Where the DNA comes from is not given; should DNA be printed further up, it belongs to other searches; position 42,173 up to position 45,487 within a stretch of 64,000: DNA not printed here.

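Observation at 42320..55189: Two tandem giant paralogous secreted multidomain proteins (2104 and ~2183 aa) in a phage late region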

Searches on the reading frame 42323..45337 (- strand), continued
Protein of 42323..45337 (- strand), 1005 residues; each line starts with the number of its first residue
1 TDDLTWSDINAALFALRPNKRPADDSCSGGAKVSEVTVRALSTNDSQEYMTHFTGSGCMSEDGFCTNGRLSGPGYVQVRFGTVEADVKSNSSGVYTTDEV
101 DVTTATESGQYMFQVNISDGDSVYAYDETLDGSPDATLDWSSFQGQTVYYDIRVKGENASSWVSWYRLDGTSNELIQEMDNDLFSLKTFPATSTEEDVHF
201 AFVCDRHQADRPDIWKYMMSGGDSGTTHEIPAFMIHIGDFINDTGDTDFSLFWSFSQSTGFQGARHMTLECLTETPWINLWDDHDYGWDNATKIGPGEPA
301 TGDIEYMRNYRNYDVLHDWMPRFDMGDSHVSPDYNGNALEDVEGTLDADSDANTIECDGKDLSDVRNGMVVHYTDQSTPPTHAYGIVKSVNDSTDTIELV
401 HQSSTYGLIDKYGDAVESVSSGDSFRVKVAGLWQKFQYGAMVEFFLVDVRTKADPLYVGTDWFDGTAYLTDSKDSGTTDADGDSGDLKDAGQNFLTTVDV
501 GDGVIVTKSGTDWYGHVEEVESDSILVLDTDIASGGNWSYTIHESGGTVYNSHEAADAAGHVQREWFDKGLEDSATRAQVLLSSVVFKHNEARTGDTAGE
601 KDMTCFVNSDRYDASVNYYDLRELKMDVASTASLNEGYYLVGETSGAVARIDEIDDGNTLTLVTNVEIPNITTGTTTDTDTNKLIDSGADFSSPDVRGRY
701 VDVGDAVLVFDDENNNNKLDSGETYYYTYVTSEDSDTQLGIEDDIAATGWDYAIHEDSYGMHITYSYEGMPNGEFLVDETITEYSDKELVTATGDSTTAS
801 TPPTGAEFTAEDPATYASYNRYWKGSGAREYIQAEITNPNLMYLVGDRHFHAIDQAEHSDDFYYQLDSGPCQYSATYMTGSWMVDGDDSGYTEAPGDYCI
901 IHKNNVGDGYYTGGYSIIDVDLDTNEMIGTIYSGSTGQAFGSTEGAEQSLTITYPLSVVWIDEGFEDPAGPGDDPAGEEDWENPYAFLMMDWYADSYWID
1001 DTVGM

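Call 53: predict_structure(alignment_id=A2)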
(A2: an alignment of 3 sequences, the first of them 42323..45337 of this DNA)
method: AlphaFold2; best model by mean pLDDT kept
length: 1005 residues; sequences in the alignment: 3
mean_pLDDT: 29.8   pTM: 0.25
mean pLDDT of the five models: 29.8, 28.4, 27.1, 25.5, 25.4
residues with pLDDT >= 90: 0; 70-90: 0; 50-70: 12; < 50: 993
segments of 3 or more residues with pLDDT < 50: 1-74, 81-148, 155-1005
pLDDT, mean of each block of 10 residues (from residue 1): 26 27 31 35 34 43 45 50 46 40 35 42 35 35 45 48 41 29 24 32 32 38 33 30 22 24 26 26 24 25 25 24 24 26 30 35 39 39 43 45 40 38 33 23 21 23 22 23 24 22 30 27 28 32 35 36 27 23 22 23 21 23 23 22 26 28 29 32 34 35 31 32 27 30 25 24 23 22 22 27 27 29 22 22 23 23 23 22 22 23 26 36 35 39 28 26 27 34 31 25 25
secondary structure, 60 per line:
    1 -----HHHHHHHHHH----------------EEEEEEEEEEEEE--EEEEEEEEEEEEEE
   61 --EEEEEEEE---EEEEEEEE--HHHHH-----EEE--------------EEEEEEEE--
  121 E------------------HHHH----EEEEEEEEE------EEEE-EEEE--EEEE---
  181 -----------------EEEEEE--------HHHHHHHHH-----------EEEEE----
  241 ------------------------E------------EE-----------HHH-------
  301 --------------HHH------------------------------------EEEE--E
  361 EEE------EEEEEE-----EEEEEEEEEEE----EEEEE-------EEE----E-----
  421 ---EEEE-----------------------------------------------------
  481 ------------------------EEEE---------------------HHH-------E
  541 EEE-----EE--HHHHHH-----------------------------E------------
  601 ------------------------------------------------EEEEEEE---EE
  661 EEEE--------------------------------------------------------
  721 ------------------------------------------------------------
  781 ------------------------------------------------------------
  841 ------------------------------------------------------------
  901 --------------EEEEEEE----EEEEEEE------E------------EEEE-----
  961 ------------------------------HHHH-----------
elements in order (helices of 4 or more, strands of 3 or more residues): H6-15 E32-44 E47-60 E63-70 E74-81 H84-88 E94-96 E111-118 H140-143 E148-156 E163-166 E168-171 E174-177 E198-203 H212-220 E232-236 E354-357 E360-363 E370-375 E381-391 E396-400 E408-410 E424-427 E505-508 E540-543 H553-558 E649-655 E659-664 E915-921 E926-932 E952-955 H991-994

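Call 58: find_encoding_contigs(protein=P0128, flank=10000, max_places=1)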
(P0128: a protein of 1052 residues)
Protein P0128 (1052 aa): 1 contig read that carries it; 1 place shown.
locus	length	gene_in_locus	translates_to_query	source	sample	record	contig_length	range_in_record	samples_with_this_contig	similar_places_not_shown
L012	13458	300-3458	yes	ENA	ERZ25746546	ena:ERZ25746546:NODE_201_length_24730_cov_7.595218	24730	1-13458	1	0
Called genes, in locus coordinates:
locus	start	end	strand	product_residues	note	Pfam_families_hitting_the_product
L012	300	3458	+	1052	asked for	PF09423:PhoD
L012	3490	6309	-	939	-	PF13570:Beta-prop_ACSF4 (faint), PF15907:Itfg2 (faint), PF01839:FG-GAP (faint), PF13360:PQQ_2 (faint), PF13517:FG-GAP_3 (weak), PF13517:FG-GAP_3 (weak), PF25292:Beta-prop_CGLA, PF25290:CGLA_M, +1 more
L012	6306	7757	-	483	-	PF04932:Wzy_C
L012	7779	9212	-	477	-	PF00890:FAD_binding_2 (weak), PF01266:DAO, PF01593:Amino_oxidase, PF12831:FAD_oxidored (weak), PF13450:NAD_binding_8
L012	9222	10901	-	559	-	PF01663:Phosphodiest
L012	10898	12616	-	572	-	PF01663:Phosphodiest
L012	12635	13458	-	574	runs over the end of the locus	PF01663:Phosphodiest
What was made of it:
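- Wzy_C and three phosphodiesterase genes sit next to the cellular member P0128 (call 58).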

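Call 59: find_encoding_contigs(protein=P0146, flank=10000, max_places=1)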
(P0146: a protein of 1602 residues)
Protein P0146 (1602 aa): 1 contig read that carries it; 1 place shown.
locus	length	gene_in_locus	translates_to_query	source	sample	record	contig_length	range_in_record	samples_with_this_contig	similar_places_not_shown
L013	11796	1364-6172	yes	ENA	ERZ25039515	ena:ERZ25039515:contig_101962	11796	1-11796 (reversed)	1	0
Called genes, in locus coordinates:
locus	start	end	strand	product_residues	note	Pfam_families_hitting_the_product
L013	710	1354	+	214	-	-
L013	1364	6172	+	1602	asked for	PF09423:PhoD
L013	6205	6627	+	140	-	PF23148:Gp77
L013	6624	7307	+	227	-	-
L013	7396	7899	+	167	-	-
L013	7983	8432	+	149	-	-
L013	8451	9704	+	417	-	PF18906:Phage_tube_2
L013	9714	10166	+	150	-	-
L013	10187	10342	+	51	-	-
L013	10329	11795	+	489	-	?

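Call 60: find_encoding_contigs(protein=P0129, flank=10000, max_places=1)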
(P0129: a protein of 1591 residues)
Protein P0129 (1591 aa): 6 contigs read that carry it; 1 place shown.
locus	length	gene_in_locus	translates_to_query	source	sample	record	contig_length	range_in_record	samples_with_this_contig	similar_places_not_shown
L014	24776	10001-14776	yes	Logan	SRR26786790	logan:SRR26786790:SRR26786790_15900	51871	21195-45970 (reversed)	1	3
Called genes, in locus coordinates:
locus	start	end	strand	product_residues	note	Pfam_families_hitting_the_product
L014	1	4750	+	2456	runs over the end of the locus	PF10145:PhageMin_Tail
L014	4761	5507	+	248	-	-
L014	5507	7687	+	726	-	-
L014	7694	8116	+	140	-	-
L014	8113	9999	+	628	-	-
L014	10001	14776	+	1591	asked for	PF09423:PhoD (faint)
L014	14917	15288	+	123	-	-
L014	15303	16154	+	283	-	PF23140:Gp80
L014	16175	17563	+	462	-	-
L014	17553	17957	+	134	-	PF23140:Gp80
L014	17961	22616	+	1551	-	-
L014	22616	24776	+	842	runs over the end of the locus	-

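Call 64: search_solved_structures(query=A4, max_evalue=1, show_alignments=2)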
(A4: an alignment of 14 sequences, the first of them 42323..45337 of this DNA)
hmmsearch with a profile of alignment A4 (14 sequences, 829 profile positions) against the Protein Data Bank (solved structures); distinct sequences matched with E-value up to 1: 7.
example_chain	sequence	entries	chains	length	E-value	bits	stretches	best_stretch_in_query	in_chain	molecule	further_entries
2yeq_A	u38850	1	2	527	1.5e-13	52.9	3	299-430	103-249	ALKALINE PHOSPHATASE D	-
9uya_A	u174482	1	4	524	8.1e-10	40.5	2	242-429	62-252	Alkaline phosphatase, secereted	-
2bq8_X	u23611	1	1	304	0.017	16.3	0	327-409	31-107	TARTRATE-RESISTANT ACID PHOSPHATASE TYPE 5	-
1war_A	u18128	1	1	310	0.017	16.3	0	327-409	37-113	HUMAN PURPLE ACID PHOSPHATASE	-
1qhw_A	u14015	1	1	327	0.14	13.3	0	331-409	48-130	PROTEIN (PURPLE ACID PHOSPHATASE)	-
1qfc_A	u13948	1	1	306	0.17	13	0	327-409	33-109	PROTEIN (PURPLE ACID PHOSPHATASE)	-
5zza_P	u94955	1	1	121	0.6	11.2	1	724-789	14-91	Uncharacterized protein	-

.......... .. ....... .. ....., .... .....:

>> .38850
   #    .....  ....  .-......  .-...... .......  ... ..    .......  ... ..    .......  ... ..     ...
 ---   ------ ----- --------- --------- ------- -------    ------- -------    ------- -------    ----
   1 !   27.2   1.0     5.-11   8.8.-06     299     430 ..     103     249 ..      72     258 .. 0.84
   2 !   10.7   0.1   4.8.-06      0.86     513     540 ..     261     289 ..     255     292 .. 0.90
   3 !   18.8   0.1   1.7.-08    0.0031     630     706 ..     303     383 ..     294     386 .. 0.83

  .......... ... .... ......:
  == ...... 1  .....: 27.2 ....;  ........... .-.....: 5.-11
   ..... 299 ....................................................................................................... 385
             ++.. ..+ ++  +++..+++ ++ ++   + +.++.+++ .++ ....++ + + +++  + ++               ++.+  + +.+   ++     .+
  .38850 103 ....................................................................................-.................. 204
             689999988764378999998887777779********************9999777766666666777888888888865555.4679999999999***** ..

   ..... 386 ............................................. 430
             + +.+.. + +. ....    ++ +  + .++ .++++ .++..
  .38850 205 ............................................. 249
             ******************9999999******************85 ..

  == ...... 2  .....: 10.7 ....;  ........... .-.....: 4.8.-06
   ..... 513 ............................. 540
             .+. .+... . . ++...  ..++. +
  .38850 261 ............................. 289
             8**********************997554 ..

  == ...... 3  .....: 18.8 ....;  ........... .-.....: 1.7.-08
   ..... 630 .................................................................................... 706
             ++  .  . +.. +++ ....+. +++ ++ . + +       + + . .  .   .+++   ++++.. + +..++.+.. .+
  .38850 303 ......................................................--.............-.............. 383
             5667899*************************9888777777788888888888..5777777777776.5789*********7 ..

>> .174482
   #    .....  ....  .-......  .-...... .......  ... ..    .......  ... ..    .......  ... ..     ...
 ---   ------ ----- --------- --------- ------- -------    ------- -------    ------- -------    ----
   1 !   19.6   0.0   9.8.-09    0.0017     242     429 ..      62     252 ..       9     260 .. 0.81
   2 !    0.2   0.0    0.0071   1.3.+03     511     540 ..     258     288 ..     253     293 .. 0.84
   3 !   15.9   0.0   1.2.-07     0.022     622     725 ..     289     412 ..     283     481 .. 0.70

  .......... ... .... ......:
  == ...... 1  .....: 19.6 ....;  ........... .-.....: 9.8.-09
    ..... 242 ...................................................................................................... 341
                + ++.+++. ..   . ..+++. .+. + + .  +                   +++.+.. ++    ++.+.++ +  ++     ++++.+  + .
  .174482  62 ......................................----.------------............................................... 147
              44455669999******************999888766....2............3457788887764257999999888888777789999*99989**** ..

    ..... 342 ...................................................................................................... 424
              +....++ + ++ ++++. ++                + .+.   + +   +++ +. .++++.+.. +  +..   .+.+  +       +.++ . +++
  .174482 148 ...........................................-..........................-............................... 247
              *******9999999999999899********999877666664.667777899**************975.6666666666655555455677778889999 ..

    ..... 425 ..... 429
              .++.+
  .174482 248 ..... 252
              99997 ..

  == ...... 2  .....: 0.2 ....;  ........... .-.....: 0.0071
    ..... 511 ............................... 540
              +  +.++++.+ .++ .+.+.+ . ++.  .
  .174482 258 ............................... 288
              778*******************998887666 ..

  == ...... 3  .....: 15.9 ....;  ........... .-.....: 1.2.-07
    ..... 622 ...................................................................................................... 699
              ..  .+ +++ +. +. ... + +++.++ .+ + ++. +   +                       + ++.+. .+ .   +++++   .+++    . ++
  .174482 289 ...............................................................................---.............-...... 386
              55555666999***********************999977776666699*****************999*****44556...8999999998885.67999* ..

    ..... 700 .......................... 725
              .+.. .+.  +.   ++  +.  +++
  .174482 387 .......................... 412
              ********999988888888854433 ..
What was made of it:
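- On PhoD-like phosphatase (PF09423): Purple acid phosphatases give weak hits (call 64). PhoD's Cys is replaced by Asp (call 64).
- Closest known: PhoD-family alkaline phosphatase/phosphodiesterase. Same: The motifs are collinear: GD, (W/S)DHD/E, the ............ strand, G..Q..WL and GD.H. The family profile scores E 1.5e-13 against 2YEQ (call 64).
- Closest known: PhoD-family alkaline phosphatase/phosphodiesterase. Different: Motif I is D-x-H instead of PhoD's Cys, and the Tyr of GDYIY is absent (call 64; sequence).
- The family profile hits the B. subtilis PhoD structure 2YEQ at E 1.5e-13 in three collinear pieces (call 64). PhoD's Cys ligand is Asp here (call 64).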
